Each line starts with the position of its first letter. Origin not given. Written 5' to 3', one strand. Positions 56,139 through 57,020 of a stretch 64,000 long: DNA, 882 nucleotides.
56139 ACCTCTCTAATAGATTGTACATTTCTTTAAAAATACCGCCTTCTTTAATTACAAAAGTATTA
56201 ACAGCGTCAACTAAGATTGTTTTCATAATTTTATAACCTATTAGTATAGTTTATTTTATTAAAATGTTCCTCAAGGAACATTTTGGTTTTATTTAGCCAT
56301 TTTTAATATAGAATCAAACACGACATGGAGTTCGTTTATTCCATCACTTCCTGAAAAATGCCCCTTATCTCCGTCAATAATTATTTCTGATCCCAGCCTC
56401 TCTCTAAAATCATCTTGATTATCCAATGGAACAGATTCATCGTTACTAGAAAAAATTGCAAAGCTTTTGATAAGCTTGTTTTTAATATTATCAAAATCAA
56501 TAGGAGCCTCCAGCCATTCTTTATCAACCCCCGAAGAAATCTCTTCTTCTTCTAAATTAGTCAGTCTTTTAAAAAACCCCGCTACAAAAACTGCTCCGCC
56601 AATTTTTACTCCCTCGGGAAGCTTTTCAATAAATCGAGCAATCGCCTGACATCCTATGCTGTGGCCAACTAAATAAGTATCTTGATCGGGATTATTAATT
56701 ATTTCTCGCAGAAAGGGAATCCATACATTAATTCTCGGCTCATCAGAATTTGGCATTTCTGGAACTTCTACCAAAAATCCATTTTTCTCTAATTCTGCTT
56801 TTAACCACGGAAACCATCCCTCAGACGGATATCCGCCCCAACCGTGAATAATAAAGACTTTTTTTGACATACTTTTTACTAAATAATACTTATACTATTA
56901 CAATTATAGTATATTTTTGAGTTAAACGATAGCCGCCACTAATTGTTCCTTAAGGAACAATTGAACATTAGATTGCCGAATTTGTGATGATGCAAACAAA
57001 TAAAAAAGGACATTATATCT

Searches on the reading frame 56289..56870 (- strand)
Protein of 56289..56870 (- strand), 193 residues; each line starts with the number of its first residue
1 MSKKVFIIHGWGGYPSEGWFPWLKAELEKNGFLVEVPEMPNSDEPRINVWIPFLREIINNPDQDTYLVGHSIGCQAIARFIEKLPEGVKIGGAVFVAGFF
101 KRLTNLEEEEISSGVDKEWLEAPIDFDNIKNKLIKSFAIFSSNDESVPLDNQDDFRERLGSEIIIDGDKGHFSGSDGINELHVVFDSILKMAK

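Call 53: search_protein_families(library=pfam, proteins=[window:56289-56870:-], max_evalue=0.01)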
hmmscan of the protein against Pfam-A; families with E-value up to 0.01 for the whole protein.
window:56289-56870:- (193 aa): 5 families
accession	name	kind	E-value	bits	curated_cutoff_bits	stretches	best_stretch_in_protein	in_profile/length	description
PF06821.19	Ser_hydrolase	-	1.3e-21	77.7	22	1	6-182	2-164/172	Serine hydrolase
PF00561.26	Abhydrolase_1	-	1.2e-05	25.5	25.8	0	5-89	3-95/245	alpha/beta hydrolase fold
PF10230.15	LIDHydrolase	-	7.9e-05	22.9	27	1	47-109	65-129/262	Lipid-droplet associated hydrolase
PF12695.13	Abhydrolase_5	-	0.00014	22.1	27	1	23-101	18-92/164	Alpha/beta hydrolase family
PF12697.13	Abhydrolase_6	-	0.00027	22.1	26.3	1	5-102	1-94/217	Alpha/beta hydrolase family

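Call 81: find_encoding_contigs(protein=window:56289-56870:-, flank=3000, max_places=6)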
Protein window:56289-56870:- (193 aa): 3 contigs read that carry it; 1 place shown.
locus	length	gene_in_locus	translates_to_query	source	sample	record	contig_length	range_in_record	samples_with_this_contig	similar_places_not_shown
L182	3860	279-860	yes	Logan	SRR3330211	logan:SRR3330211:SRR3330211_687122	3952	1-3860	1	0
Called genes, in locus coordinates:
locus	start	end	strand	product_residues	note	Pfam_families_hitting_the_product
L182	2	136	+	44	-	?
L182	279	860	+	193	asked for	PF00561:Abhydrolase_1 (faint), PF06821:Ser_hydrolase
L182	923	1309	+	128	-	-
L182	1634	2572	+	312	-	PF00890:FAD_binding_2 (weak), PF01266:DAO (faint), PF01946:Thi4 (faint), PF03486:HI0933_like (faint), PF05834:Lycopene_cycl (faint), PF07992:Pyr_redox_2, PF13738:Pyr_redox_3, PF00070:Pyr_redox, +2 more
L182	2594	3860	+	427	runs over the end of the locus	PF22053:DUF6938 (weak)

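Call 82: find_homologous_proteins(query=window:56289-56870:-, max_evalue=1e-30)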
Query window:56289-56870:- (193 aa): 2144 proteins with E <= 1e-30 among 2294 candidates; the best 120 are listed.
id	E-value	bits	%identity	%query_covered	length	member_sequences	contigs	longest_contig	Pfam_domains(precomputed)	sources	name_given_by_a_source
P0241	5.3e-125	433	99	100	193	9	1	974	PF00561.27,PF06821.20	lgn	-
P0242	2.7e-107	375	86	99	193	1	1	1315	PF00561.27,PF06821.20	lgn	-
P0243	3.2e-105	368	82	99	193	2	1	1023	PF12697.14,PF12695.14,PF00561.27,PF06821.20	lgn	-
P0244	2.5e-97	342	74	100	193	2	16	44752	PF12695.14,PF00561.27,PF06821.20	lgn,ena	-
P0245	6.3e-81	289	62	100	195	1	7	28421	PF12697.14,PF00561.27,PF06821.20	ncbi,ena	-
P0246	4.6e-80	286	65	99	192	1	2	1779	PF06821.20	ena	-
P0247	1.3e-79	285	63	99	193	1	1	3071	PF06821.20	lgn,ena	-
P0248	3.3e-79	283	64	100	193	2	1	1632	PF12695.14,PF00561.27,PF06821.20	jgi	-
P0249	7.5e-79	282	63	99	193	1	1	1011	PF12697.14,PF00561.27,PF06821.20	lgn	-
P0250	2.1e-78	281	63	99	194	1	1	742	PF12697.14,PF00561.27,PF06821.20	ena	-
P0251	2.1e-78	281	62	100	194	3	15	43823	PF12697.14,PF00561.27,PF06821.20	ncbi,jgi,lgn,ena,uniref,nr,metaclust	ncbi:MAG: hypothetical protein A2V81_00855 [Candidatus Abawacabacteria bacterium RBG_16_42_10]|unire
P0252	2.3e-78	280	61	99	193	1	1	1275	PF06821.20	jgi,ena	-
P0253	2.5e-78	280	64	100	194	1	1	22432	PF00561.27,PF06821.20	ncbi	-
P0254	3.5e-78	280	61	99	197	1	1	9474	PF00561.27,PF06821.20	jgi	jgi:uncharacterized protein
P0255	4.7e-78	279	64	97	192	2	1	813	PF12697.14,PF00561.27,PF06821.20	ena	-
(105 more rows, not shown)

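Call 83: find_encoding_contigs(protein=P0244, flank=2500, max_places=2)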
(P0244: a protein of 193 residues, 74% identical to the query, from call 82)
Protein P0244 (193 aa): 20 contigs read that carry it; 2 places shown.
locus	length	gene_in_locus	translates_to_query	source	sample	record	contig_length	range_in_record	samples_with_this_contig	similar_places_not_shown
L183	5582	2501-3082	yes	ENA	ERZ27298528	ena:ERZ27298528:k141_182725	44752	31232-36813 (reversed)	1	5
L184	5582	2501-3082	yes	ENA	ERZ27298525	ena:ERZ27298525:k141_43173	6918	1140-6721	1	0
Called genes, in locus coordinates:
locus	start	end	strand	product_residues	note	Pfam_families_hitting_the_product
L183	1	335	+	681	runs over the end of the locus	PF00753:Lactamase_B, PF12706:Lactamase_B_2, PF22505:RNase_J_b_CASP, PF17770:RNase_J_C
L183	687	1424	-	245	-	PF00781:DAGK_cat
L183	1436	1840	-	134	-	PF04519:Bactofilin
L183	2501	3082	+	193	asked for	PF00561:Abhydrolase_1 (faint), PF06821:Ser_hydrolase, PF12695:Abhydrolase_5 (faint)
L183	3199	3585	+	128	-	-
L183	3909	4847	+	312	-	PF00890:FAD_binding_2 (weak), PF01134:GIDA (faint), PF01266:DAO (faint), PF01946:Thi4 (faint), PF03486:HI0933_like (faint), PF07992:Pyr_redox_2, PF13738:Pyr_redox_3, PF00070:Pyr_redox, +3 more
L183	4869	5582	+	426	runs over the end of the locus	PF22053:DUF6938 (weak)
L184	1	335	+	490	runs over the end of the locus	?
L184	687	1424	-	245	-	PF00781:DAGK_cat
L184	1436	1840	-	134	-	PF04519:Bactofilin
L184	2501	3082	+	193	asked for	PF00561:Abhydrolase_1 (faint), PF06821:Ser_hydrolase, PF12695:Abhydrolase_5 (faint)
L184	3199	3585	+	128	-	-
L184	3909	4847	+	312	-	PF00890:FAD_binding_2 (weak), PF01134:GIDA (faint), PF01266:DAO (faint), PF01946:Thi4 (faint), PF03486:HI0933_like (faint), PF07992:Pyr_redox_2, PF13738:Pyr_redox_3, PF00070:Pyr_redox, +3 more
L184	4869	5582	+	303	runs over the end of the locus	?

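Call 84: find_encoding_contigs(protein=P0242, flank=2500, max_places=2)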
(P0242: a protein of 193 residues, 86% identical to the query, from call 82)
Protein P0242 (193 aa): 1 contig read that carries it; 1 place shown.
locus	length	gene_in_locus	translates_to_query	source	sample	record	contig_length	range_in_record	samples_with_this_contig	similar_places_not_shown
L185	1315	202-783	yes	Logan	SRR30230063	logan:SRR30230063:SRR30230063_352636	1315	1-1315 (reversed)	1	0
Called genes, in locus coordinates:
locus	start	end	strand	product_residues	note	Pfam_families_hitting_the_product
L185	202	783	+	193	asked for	PF00561:Abhydrolase_1 (faint), PF06821:Ser_hydrolase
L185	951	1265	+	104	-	-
